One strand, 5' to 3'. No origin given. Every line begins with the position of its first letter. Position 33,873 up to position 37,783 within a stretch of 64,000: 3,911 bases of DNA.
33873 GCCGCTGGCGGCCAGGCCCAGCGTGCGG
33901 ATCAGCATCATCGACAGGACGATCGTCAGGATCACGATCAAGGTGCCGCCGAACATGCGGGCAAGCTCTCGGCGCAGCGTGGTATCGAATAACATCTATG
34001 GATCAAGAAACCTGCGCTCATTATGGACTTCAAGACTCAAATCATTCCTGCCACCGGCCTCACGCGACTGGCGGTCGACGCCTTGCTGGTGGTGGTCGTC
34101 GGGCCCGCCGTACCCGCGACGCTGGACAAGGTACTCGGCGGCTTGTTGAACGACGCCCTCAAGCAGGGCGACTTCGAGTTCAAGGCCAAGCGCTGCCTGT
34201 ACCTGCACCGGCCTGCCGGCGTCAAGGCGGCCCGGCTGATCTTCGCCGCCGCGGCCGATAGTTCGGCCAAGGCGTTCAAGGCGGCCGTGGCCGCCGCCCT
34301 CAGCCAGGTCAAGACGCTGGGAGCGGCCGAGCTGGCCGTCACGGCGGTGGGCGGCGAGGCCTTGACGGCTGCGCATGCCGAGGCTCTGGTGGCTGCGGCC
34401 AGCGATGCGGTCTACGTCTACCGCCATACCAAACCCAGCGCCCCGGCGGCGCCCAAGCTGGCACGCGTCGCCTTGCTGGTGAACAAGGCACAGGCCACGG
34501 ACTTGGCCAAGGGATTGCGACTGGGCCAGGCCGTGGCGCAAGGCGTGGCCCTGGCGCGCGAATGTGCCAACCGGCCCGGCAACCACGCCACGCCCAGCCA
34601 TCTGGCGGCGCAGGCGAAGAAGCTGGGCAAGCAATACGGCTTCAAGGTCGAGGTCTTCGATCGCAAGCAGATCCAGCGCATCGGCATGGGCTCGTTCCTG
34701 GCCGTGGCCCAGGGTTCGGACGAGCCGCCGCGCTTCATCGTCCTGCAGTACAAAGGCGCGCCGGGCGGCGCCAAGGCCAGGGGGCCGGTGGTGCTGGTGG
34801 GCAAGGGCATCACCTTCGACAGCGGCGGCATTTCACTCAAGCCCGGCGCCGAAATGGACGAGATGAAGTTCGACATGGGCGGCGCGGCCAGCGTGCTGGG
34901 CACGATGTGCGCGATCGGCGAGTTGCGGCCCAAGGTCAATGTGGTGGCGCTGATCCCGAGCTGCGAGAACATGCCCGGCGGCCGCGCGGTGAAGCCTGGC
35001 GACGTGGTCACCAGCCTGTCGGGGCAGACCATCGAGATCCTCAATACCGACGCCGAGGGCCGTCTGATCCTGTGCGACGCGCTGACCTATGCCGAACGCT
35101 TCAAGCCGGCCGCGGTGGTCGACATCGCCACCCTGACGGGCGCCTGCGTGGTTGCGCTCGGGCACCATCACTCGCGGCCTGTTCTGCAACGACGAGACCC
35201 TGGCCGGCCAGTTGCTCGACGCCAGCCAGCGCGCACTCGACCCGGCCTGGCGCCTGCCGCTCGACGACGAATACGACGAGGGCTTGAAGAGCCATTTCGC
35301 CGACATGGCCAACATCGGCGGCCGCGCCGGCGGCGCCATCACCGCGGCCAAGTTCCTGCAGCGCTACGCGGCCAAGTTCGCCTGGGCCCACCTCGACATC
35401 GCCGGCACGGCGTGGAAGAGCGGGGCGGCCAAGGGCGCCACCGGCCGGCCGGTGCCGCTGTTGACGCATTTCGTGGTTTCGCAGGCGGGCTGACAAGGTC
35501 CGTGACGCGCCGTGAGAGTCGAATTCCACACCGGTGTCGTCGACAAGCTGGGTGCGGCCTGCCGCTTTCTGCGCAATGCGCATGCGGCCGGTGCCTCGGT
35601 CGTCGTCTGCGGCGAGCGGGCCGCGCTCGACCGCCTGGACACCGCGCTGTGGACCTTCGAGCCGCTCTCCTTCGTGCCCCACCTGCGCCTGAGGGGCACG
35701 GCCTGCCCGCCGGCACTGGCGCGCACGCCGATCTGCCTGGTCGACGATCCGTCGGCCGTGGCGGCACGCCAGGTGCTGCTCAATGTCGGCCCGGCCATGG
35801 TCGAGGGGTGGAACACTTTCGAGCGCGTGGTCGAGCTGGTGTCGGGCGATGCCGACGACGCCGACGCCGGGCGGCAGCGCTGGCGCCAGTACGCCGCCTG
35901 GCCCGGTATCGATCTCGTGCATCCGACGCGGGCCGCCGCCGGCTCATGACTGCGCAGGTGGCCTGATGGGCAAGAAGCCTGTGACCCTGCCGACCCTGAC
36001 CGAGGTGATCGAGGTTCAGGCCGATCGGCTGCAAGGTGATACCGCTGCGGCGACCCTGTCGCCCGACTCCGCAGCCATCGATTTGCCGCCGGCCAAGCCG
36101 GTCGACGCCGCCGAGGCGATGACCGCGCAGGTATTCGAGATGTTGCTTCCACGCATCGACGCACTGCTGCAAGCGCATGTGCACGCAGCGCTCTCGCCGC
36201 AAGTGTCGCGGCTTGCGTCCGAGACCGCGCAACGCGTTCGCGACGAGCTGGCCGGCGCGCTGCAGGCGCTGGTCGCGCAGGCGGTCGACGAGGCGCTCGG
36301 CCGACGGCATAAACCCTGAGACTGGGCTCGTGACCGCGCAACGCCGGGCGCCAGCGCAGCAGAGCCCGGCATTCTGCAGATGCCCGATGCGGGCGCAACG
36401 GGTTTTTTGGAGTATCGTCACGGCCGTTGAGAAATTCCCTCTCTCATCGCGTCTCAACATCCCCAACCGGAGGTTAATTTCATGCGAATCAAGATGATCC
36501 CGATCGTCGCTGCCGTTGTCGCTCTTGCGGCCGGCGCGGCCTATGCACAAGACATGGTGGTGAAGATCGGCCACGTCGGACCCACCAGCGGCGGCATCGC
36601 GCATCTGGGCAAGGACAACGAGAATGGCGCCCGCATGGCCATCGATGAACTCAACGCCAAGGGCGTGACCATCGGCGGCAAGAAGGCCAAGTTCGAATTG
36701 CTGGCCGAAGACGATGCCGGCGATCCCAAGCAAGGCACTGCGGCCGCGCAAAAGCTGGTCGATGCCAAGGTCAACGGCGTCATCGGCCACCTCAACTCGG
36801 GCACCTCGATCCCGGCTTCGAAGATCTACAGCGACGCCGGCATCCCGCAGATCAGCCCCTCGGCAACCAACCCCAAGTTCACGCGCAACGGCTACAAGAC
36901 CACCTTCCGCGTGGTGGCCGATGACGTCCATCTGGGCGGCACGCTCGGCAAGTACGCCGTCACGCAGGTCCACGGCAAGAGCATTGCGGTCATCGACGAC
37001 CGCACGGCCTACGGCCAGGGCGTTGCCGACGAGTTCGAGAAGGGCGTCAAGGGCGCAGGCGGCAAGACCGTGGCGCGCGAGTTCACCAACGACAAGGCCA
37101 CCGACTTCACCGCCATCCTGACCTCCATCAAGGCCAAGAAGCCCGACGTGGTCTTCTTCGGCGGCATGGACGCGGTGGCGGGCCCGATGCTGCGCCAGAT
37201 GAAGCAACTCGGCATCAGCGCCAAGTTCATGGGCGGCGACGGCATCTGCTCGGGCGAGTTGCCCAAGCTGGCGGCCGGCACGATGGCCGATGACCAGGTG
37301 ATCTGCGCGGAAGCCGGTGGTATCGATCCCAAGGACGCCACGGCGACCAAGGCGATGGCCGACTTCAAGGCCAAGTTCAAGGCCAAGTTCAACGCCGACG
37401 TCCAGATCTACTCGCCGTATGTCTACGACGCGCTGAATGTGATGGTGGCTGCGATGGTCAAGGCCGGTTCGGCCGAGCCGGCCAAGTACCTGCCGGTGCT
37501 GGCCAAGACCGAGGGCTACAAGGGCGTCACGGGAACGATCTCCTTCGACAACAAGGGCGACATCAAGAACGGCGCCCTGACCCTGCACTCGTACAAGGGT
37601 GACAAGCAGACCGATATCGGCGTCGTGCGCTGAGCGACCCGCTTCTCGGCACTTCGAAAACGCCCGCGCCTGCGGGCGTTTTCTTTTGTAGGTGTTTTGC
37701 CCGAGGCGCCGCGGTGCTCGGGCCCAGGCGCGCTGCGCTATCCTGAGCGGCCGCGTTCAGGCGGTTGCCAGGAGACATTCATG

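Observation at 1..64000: Block-wise clustering of frameshifts, often as compensating indel pairs, including in essential genes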

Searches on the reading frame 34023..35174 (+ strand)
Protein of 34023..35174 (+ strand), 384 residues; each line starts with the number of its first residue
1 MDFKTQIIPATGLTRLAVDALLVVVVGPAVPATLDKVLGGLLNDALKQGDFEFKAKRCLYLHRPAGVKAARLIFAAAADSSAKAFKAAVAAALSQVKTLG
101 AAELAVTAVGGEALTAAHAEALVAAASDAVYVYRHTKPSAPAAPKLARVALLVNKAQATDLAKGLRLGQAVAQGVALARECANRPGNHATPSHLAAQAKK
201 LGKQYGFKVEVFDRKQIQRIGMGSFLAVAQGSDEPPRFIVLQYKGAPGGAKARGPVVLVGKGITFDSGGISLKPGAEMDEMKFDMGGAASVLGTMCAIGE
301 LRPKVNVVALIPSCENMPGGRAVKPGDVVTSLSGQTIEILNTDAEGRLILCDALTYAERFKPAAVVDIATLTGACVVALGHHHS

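Call 63: search_protein_families(library=pfam, proteins=[window:34023-35174:+], max_evalue=0.00001)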
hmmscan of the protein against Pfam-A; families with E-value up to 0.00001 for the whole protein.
window:34023-35174:+ (384 aa): 2 families
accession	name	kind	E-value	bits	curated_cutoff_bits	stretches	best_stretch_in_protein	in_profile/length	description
PF00883.26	Peptidase_M17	-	1.8e-91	307.1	25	1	177-383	2-207/310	Cytosol aminopeptidase family, catalytic domain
PF02789.23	Peptidase_M17_N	-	3.4e-09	37.1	23.4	1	32-137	15-126/129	Cytosol aminopeptidase family, N-terminal domain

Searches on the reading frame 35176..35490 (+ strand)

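Call 63: search_protein_families(library=pfam, proteins=[window:35176-35490:+], max_evalue=0.00001)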
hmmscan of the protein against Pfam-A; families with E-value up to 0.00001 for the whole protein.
window:35176-35490:+ (105 aa): 1 family
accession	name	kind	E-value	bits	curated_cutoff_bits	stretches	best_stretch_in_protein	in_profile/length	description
PF00883.26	Peptidase_M17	-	8.4e-29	101.3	25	1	1-96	209-309/310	Cytosol aminopeptidase family, catalytic domain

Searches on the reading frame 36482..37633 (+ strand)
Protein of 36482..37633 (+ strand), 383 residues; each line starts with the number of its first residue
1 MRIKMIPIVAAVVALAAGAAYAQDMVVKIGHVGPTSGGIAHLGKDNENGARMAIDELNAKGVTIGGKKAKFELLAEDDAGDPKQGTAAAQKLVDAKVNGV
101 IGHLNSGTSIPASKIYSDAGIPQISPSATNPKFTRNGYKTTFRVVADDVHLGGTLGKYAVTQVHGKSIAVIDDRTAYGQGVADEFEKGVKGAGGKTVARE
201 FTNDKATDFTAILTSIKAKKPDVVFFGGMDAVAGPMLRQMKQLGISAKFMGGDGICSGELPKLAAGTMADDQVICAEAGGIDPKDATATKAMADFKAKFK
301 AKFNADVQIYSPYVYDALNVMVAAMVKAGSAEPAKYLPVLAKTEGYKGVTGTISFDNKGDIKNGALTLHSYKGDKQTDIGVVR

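Call 52: find_encoding_contigs(protein=window:36482-37633:+, flank=10000, max_places=5)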
Protein window:36482-37633:+ (383 aa): no gene with exactly this product is on record in the collection.
